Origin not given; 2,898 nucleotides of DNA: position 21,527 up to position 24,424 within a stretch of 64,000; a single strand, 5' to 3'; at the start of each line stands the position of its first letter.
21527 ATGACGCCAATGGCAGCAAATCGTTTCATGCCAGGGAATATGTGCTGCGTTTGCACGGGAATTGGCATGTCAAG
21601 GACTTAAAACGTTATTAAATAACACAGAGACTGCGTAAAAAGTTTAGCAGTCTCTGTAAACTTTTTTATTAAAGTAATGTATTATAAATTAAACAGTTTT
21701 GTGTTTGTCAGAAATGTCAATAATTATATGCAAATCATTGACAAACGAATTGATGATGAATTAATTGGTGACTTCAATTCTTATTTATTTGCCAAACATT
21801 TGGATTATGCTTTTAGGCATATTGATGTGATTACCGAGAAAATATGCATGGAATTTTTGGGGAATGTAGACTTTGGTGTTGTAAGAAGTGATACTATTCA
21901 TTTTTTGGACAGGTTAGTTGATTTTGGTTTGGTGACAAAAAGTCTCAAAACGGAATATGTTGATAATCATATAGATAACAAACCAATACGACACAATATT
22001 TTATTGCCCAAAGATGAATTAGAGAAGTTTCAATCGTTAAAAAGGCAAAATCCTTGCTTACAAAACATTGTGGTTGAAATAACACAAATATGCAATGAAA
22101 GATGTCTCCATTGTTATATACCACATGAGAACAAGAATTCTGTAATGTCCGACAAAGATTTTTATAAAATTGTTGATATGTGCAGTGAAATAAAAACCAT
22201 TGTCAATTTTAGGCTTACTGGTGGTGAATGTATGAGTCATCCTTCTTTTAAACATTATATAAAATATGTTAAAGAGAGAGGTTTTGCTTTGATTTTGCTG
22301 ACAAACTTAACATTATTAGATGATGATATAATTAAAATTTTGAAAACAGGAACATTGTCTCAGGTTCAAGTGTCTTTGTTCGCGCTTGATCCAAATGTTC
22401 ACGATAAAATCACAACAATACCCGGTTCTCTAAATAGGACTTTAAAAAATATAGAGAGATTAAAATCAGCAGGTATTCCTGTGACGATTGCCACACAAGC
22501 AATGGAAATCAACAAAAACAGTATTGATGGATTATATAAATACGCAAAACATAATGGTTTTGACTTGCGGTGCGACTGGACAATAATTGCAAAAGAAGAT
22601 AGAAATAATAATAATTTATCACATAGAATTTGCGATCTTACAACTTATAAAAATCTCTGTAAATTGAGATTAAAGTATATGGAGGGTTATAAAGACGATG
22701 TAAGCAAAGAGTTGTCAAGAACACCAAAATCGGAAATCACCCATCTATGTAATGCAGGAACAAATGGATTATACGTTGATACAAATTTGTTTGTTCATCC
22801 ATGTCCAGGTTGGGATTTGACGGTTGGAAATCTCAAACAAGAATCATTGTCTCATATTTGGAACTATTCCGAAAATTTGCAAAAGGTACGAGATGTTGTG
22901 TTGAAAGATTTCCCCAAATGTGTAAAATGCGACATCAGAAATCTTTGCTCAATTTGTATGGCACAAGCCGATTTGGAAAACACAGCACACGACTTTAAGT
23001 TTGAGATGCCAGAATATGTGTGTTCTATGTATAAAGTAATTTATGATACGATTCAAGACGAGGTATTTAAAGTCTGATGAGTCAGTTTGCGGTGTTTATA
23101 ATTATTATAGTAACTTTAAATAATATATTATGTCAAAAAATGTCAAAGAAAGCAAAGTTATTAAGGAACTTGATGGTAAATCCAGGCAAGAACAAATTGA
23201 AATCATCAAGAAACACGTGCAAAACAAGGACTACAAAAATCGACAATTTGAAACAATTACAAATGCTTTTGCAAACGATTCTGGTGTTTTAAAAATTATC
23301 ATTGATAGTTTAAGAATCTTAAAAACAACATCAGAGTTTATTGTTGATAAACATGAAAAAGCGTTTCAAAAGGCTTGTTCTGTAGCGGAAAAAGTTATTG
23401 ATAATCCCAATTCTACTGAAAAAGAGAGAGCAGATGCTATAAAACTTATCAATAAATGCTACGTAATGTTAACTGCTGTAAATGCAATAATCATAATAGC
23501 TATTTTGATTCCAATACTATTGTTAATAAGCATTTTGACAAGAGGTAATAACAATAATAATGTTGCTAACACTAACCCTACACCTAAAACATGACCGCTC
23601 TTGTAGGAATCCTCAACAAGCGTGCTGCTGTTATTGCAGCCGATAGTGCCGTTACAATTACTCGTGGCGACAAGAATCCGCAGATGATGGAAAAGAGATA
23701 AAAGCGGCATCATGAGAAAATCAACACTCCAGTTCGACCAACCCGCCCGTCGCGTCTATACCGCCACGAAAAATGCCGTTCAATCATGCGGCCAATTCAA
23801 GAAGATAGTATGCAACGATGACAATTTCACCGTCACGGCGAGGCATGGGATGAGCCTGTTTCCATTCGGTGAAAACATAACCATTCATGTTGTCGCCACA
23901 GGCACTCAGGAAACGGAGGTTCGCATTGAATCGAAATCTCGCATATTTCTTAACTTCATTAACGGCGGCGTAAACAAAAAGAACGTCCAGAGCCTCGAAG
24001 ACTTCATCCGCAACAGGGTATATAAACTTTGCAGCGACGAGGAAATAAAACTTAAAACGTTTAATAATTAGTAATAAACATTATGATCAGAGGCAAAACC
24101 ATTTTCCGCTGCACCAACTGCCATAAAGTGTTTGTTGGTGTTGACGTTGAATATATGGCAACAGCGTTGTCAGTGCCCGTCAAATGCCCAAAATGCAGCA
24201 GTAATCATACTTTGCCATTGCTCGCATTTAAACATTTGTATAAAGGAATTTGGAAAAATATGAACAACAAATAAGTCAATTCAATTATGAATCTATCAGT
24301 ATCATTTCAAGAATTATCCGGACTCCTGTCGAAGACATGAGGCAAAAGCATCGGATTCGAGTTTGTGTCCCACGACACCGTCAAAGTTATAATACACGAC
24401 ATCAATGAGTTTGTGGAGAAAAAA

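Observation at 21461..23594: Unannotated Cys-rich precursor peptide plus radical-SAM/SPASM maturase: a candidate RiPP cluster in a tRNA-Gln-adjacent AT-rich island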

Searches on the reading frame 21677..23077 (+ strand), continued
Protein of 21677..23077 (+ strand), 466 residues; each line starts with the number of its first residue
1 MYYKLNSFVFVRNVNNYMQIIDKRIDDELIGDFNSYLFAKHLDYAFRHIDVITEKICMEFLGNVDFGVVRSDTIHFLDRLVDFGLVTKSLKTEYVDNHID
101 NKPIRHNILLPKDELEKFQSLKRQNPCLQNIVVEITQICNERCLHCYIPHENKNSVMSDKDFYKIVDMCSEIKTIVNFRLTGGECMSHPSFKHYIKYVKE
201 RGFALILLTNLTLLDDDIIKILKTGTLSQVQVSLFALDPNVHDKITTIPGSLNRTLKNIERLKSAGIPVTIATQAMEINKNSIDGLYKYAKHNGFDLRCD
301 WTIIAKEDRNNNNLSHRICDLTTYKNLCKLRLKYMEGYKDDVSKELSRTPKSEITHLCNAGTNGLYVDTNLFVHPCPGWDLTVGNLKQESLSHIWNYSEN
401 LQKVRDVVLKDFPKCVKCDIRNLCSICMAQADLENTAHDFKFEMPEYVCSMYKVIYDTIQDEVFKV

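Call 74: find_related_loci(query=A1, collection=metagenome_contigs, flank=5000)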
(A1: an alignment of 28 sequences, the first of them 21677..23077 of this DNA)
Query A1 (466 aa) in metagenome_contigs; peptide patterns used: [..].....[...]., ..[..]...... (x = any residue, [..] = any of these).
258 stretches matched a pattern; 135 encode a relative of the query (tblastn E <= 1e-3); the best 80 are kept; 80 distinct loci.
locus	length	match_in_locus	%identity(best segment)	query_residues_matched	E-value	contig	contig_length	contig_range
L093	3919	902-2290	69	1-464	0e+0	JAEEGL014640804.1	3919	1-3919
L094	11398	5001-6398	69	1-464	0e+0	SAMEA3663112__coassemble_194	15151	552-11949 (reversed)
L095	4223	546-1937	68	1-463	0e+0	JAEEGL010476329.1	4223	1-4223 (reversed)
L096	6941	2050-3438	69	1-464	0e+0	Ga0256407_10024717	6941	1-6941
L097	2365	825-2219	66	1-464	0e+0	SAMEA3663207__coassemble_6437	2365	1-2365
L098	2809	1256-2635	63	1-459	0e+0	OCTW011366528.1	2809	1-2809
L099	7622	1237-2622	60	1-462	0e+0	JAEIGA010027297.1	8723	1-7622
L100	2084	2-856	74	180-464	5e-157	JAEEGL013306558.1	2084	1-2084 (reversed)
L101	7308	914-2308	46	1-462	4e-133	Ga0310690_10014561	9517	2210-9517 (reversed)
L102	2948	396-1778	47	1-461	4e-138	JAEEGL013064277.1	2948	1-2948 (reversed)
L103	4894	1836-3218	46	1-461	2e-129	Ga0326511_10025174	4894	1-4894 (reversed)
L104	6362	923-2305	47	1-461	3e-125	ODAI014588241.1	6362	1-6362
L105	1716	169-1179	56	124-463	3e-129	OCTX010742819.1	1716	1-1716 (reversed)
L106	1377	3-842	56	181-463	2e-102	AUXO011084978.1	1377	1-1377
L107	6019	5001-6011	47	1-334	4e-87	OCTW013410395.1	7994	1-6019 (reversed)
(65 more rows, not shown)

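Call 84: search_solved_structures(query=A1, max_evalue=0.0001, show_alignments=5)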
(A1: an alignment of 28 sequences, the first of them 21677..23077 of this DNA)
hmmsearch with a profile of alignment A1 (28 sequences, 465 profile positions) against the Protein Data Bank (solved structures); distinct sequences matched with E-value up to 0.0001: 5.
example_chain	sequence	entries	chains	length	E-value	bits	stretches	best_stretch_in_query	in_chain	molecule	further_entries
6efn_A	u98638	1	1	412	1e-19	73.8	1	134-404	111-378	Sporulation killing factor maturation protein SkfB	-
5v1q_A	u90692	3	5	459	6.7e-08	34.8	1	73-428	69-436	Radical SAM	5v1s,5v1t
7vob_C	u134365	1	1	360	5.7e-07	31.8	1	134-265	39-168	Cytosylglucuronate decarboxylase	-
7voc_C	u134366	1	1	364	5.8e-07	31.7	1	134-265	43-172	Cytosylglucuronate decarboxylase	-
5wgg_A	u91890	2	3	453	3.5e-06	29.2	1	67-435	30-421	Radical SAM domain protein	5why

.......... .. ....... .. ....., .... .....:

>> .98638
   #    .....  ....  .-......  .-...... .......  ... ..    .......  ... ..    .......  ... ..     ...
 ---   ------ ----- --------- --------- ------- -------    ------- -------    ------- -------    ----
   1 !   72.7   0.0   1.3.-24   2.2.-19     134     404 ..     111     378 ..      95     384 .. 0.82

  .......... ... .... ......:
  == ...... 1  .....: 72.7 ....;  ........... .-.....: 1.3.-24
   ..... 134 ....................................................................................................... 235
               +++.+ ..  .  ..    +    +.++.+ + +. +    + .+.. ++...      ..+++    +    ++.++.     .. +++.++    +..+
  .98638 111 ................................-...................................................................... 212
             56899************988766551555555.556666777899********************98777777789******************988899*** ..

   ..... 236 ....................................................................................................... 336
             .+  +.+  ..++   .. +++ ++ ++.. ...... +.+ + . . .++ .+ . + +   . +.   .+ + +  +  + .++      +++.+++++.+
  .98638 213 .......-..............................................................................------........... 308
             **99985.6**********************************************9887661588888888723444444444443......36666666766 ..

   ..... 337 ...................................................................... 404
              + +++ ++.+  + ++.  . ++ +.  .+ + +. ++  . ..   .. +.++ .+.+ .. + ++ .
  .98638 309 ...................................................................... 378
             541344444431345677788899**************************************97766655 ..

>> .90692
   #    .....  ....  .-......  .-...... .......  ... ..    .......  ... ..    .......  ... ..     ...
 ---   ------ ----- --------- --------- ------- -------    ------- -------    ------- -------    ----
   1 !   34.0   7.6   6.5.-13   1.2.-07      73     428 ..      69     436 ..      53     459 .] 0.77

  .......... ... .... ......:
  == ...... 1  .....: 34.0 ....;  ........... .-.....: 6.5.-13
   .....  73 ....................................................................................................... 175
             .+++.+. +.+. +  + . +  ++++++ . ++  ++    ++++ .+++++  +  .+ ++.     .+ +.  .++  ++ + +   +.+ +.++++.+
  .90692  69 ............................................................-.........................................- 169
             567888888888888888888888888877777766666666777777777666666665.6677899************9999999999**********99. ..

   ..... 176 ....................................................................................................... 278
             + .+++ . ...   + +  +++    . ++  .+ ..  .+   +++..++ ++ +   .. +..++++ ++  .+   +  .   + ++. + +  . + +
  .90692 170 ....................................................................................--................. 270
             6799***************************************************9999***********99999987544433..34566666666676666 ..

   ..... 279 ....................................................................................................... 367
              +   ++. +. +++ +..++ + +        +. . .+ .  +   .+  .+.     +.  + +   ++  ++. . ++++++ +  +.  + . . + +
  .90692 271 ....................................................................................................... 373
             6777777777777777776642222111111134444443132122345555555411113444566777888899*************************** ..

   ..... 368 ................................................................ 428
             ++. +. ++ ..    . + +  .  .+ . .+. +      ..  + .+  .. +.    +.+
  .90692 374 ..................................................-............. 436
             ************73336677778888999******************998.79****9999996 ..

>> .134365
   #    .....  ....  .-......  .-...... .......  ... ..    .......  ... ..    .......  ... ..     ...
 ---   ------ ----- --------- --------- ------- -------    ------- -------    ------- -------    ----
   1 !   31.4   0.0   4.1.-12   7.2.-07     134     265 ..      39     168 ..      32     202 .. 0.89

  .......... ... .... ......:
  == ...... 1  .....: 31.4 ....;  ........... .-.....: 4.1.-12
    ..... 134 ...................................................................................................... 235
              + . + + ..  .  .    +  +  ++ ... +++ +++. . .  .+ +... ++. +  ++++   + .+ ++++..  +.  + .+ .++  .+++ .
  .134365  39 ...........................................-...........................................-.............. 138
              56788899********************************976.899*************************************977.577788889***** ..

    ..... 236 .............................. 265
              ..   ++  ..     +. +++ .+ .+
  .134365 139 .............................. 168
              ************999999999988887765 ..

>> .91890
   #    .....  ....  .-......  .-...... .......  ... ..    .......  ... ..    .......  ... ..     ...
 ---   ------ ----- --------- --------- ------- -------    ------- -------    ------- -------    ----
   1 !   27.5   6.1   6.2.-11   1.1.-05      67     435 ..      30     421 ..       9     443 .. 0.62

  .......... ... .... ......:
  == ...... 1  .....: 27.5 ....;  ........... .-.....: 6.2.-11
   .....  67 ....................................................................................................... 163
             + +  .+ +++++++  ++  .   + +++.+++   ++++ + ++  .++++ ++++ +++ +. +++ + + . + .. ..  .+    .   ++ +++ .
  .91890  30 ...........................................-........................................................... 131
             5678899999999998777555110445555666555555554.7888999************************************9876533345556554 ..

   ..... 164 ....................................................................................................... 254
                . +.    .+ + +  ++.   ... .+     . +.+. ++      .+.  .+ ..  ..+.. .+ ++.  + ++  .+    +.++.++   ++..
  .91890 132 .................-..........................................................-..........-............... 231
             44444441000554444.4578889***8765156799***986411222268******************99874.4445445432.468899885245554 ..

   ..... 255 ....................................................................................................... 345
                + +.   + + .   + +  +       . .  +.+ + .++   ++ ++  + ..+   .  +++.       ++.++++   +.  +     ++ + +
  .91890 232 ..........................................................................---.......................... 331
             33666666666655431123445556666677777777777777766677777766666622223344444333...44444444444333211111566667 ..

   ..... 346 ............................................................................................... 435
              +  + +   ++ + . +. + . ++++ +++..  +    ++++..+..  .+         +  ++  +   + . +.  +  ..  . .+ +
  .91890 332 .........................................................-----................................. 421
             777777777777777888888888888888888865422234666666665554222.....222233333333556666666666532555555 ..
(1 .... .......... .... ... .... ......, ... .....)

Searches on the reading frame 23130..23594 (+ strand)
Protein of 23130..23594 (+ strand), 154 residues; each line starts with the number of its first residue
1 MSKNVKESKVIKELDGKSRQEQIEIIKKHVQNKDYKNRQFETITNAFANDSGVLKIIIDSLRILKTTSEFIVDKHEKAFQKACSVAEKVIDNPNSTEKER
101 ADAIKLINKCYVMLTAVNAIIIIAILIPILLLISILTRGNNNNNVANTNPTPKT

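Call 4: search_protein_families(library=pfam, proteins=[window:23130-23594:+], max_evalue=0.01)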
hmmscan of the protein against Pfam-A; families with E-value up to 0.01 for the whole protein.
window:23130-23594:+ (154 aa): 0 families

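Call 5: search_protein_families(library=ncbifam, proteins=[window:23130-23594:+], max_evalue=0.01)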
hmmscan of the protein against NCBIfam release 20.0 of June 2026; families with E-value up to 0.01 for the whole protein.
window:23130-23594:+ (154 aa): 2 families
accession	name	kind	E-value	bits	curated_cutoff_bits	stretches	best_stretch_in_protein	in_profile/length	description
TIGR01216.1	ATP_synt_epsi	equivalog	0.0056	16.7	67.25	0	47-117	60-129/130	ATP synthase F1 subunit epsilon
NF041382.1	Trx_VPGUxxT_one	exception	0.0074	15.6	350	1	20-110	156-238/349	VPGUxxT family thioredoxin-like (seleno)protein, type 1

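Call 30: search_protein_families(library=padloc, proteins=[window:23130-23594:+], max_evalue=0.01)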
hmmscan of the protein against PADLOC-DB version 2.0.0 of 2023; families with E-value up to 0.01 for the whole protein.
window:23130-23594:+ (154 aa): 1 family
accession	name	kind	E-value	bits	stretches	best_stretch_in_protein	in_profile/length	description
PDLC02977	1TM-TIR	-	0.0095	13.5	0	45-137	56-149/186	-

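Call 80: find_homologous_proteins(query=window:23130-23594:+, max_evalue=0.001)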
Query window:23130-23594:+ (154 aa): 4 proteins with E <= 0.001 among 59 candidates.
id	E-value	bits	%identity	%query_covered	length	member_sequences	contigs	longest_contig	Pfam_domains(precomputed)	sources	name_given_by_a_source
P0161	1.1e-83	296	94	99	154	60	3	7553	-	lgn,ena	-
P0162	6.0e-72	258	86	90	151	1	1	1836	-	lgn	-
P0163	8.4e-62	225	74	98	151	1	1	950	-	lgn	-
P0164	1.4e-26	111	95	40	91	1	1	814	-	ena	-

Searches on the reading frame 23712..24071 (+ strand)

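Call 4: search_protein_families(library=pfam, proteins=[window:23712-24071:+], max_evalue=0.01)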
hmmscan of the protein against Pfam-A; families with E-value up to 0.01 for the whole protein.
window:23712-24071:+ (119 aa): 1 family
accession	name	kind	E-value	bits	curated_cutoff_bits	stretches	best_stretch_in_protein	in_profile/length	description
PF22139.1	XPD_arch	-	0.0094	16.5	27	0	62-101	56-95/110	DNA repair helicase XPD, arch domain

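Call 5: search_protein_families(library=ncbifam, proteins=[window:23712-24071:+], max_evalue=0.01)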
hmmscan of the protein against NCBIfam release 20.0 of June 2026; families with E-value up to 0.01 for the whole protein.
window:23712-24071:+ (119 aa): 0 families

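Call 30: search_protein_families(library=padloc, proteins=[window:23712-24071:+], max_evalue=0.01)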
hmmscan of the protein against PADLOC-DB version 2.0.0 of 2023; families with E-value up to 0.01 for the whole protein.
window:23712-24071:+ (119 aa): 0 families

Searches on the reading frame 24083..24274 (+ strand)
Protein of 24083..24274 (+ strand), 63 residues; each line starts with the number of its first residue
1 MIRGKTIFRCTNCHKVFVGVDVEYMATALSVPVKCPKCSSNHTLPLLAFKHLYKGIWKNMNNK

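Call 4: search_protein_families(library=pfam, proteins=[window:24083-24274:+], max_evalue=0.01)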
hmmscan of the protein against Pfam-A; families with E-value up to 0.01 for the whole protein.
window:24083-24274:+ (63 aa): 8 families
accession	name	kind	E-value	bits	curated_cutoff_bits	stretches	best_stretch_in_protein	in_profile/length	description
PF23451.1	Zn_ribbon_PaaD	-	0.00029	20.9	27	0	28-44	10-26/53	PaaD zinc beta ribbon domain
PF13717.11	Zn_ribbon_4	-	0.00072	19.9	30.3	0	8-17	26-35/36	zinc-ribbon domain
PF09723.15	Zn_ribbon_8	-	0.0011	19.4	34.4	1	8-41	6-35/41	Zinc ribbon domain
PF23551.1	Zn_ribbon_20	-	0.0013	19.2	27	0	9-20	24-35/35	Zinc beta-ribbon domain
PF08274.17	Zn_Ribbon_YjdM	-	0.0025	18.2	30.8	0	34-44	4-14/30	PhnA Zinc-Ribbon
PF22910.1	EDR4-like_1st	-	0.0055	16.8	27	0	33-53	5-23/34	Enhanced disease resistance 4-like, N-terminal domain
PF24292.1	DUF7479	-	0.0058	17.2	27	0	8-40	3-38/60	Domain of unknown function (DUF7479)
PF13465.12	zf-H2C2_2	-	0.0062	17.3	40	0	4-18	11-25/26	Zinc-finger double domain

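Call 5: search_protein_families(library=ncbifam, proteins=[window:24083-24274:+], max_evalue=0.01)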
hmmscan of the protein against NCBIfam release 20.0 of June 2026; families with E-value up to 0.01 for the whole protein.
window:24083-24274:+ (63 aa): 4 families
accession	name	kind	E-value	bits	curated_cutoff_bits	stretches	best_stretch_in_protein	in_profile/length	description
NF050000.1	IS1_IS1595_Zn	domain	0.00022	21.7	28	0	3-18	17-32/34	IS1/IS1595 family N-terminal zinc-binding domain-containing protein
TIGR02605.1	CxxC_CxxC_SSSS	subfamily_domain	0.001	19.1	31.3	1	8-43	6-37/52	FmdB family zinc ribbon protein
NF048018.1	IS256_N_4Cys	domain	0.0028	18.2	27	0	3-17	17-31/31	transposase-like zinc-binding domain-containing protein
TIGR02098.1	MJ0042_CXXC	domain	0.0047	16.6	20.9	0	9-19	27-37/38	MJ0042-type zinc finger domain-containing protein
